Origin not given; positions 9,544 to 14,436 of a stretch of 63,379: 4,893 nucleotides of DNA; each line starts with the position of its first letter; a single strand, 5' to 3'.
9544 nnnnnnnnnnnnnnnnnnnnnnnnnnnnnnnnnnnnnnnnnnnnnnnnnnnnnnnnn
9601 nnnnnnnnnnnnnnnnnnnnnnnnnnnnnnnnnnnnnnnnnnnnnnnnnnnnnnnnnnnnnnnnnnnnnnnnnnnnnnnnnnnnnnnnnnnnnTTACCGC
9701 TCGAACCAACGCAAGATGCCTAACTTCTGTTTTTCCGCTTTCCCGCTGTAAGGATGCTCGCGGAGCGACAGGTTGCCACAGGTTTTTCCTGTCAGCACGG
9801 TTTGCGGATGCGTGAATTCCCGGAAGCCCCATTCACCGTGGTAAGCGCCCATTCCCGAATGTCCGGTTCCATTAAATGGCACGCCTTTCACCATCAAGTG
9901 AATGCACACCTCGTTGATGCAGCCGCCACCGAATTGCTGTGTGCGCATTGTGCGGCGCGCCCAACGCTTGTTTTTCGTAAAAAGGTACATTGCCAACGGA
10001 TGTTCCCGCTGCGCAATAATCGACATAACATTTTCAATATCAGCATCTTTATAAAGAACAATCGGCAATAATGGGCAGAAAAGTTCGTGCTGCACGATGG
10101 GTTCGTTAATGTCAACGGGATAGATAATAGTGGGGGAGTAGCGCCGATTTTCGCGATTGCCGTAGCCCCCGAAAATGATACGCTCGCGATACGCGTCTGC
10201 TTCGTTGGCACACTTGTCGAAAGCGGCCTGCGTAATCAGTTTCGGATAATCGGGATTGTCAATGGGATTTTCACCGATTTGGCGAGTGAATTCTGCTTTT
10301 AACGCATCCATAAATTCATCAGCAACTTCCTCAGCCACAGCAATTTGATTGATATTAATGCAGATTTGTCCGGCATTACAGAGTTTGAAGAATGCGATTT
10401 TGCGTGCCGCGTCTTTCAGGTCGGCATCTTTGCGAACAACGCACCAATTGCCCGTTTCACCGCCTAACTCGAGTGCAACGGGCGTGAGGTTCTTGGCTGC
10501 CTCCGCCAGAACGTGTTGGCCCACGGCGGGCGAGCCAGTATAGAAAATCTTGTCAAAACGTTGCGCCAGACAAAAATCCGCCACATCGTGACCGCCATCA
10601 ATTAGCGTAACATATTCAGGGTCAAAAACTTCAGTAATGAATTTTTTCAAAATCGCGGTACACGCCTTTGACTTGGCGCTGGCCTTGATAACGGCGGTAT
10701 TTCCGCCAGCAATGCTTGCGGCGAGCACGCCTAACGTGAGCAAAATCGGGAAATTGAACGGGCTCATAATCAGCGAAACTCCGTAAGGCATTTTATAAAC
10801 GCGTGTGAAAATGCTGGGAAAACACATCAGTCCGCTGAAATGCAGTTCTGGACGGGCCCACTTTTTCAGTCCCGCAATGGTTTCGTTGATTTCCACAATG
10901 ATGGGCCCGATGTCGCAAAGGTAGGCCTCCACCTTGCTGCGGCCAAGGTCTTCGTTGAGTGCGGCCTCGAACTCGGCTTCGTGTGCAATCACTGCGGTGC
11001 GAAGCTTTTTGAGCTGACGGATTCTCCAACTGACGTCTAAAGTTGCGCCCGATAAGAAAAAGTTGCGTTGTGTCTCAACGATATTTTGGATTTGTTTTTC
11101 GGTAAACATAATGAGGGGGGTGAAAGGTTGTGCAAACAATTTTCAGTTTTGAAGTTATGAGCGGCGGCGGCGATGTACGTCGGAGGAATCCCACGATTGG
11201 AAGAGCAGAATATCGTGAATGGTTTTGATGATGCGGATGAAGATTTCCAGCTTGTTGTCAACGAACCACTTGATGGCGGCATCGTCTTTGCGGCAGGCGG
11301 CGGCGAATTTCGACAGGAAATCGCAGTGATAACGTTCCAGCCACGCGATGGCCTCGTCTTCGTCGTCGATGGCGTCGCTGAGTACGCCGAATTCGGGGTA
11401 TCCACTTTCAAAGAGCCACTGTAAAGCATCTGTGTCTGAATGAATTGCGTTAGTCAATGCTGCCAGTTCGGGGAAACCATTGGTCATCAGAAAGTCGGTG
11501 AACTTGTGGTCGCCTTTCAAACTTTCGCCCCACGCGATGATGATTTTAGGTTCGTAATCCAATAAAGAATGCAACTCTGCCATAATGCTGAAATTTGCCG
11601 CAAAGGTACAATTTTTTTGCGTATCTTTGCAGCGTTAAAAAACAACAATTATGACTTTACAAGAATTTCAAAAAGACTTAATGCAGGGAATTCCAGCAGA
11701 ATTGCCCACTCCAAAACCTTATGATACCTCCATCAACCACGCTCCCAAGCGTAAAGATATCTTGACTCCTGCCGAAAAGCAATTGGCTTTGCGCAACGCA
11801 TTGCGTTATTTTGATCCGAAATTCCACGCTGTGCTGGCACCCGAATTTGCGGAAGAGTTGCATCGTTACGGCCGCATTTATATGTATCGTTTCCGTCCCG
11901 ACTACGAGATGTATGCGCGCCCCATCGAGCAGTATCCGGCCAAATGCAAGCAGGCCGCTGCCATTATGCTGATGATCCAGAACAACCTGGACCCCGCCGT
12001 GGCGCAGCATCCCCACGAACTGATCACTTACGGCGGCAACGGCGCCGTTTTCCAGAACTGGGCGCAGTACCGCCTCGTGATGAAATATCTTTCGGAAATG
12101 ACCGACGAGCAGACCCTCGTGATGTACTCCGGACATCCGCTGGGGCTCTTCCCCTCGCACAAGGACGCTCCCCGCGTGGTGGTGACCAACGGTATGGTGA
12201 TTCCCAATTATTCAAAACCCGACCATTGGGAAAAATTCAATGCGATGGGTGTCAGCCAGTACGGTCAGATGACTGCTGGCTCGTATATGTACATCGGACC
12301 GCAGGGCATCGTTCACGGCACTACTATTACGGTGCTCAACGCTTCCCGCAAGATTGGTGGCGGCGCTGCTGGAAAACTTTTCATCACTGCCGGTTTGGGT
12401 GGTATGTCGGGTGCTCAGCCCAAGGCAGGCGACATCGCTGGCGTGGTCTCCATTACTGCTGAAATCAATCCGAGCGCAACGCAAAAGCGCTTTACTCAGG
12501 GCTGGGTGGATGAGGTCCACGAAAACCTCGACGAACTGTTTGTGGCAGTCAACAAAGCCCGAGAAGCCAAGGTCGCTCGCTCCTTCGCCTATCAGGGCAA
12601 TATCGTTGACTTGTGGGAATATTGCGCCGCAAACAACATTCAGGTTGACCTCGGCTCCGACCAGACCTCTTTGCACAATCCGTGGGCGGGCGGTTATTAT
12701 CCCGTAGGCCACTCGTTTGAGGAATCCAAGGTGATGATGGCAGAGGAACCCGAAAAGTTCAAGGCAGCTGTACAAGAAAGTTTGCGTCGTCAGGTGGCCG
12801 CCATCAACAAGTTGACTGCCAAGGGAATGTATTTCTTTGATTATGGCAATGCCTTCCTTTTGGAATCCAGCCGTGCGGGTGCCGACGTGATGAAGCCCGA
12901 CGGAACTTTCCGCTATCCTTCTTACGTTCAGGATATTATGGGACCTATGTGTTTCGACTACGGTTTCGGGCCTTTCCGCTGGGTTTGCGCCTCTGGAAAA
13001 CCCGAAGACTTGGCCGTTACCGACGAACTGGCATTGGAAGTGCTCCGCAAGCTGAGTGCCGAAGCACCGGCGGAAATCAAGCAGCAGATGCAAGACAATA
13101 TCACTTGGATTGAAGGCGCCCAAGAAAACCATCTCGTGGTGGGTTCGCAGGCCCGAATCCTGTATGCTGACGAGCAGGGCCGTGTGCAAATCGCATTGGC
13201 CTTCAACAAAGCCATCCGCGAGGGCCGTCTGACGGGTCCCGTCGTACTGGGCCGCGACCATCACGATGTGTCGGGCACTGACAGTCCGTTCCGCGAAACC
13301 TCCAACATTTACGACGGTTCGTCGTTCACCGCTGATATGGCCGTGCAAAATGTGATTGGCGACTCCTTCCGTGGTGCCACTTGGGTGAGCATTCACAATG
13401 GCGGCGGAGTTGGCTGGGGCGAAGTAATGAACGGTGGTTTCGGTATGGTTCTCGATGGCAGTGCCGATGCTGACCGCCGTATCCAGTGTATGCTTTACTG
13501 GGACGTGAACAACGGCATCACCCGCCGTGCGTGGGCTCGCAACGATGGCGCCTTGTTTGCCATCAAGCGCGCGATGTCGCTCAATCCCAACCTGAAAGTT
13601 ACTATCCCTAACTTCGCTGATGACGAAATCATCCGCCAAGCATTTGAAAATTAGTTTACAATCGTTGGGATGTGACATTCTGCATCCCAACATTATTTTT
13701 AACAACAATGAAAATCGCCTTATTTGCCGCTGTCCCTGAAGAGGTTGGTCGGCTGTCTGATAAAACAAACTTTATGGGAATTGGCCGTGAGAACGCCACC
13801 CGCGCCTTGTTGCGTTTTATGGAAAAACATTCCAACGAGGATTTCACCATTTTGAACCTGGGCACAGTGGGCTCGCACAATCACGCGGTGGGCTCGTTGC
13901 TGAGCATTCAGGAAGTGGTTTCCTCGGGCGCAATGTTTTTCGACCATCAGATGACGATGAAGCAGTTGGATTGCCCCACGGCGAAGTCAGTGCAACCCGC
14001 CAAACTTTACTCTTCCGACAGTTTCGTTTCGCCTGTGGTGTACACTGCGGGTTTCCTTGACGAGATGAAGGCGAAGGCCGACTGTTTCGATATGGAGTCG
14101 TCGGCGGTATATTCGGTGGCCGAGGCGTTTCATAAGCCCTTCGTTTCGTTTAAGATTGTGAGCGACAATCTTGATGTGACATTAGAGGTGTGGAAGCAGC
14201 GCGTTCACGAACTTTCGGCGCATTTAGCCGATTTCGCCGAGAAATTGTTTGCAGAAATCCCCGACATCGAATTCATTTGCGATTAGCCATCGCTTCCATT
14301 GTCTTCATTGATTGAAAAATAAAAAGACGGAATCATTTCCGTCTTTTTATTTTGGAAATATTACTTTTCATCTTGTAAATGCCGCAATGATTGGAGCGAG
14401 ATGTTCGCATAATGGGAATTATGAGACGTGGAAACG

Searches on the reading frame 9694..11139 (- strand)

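Call 46: search_protein_families(library=pfam, proteins=[window:9694-11139:-])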
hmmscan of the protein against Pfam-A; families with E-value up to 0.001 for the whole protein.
window:9694-11139:- (481 aa): 1 family
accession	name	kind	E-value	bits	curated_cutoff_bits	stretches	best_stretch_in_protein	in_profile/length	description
PF00171.27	Aldedh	-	2e-69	234.8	23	1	13-448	27-461/461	Aldehyde dehydrogenase family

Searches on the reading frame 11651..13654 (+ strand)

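Call 9: search_protein_families(library=pfam, proteins=[window:11651-13654:+])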
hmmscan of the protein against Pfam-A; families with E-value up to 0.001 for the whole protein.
window:11651-13654:+ (667 aa): 3 families
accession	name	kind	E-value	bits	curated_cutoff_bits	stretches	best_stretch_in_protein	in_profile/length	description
PF17392.7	Urocanase_C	-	5.5e-89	297.2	23.6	1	435-639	3-195/196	Urocanase C-terminal domain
PF01175.24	Urocanase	-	3.4e-80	269.1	23.2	1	216-429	1-209/209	Urocanase Rossmann-like domain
PF17391.7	Urocanase_N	-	8.8e-60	200.5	23.2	1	87-213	1-127/127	Urocanase N-terminal domain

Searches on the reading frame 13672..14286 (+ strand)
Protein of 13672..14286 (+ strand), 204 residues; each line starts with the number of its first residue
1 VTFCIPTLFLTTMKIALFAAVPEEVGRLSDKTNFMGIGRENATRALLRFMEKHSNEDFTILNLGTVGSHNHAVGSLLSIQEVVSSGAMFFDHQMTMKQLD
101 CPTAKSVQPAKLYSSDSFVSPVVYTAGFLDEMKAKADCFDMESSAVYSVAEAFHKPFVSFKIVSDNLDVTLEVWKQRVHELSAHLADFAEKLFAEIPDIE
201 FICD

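Call 9: search_protein_families(library=pfam, proteins=[window:13672-14286:+])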
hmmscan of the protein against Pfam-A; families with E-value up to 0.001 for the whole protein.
window:13672-14286:+ (204 aa): 1 family
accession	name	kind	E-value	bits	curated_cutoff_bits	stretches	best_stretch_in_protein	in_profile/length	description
PF01048.26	PNP_UDP_1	-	1.7e-10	41.2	25.1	1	114-191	149-230/233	Phosphorylase superfamily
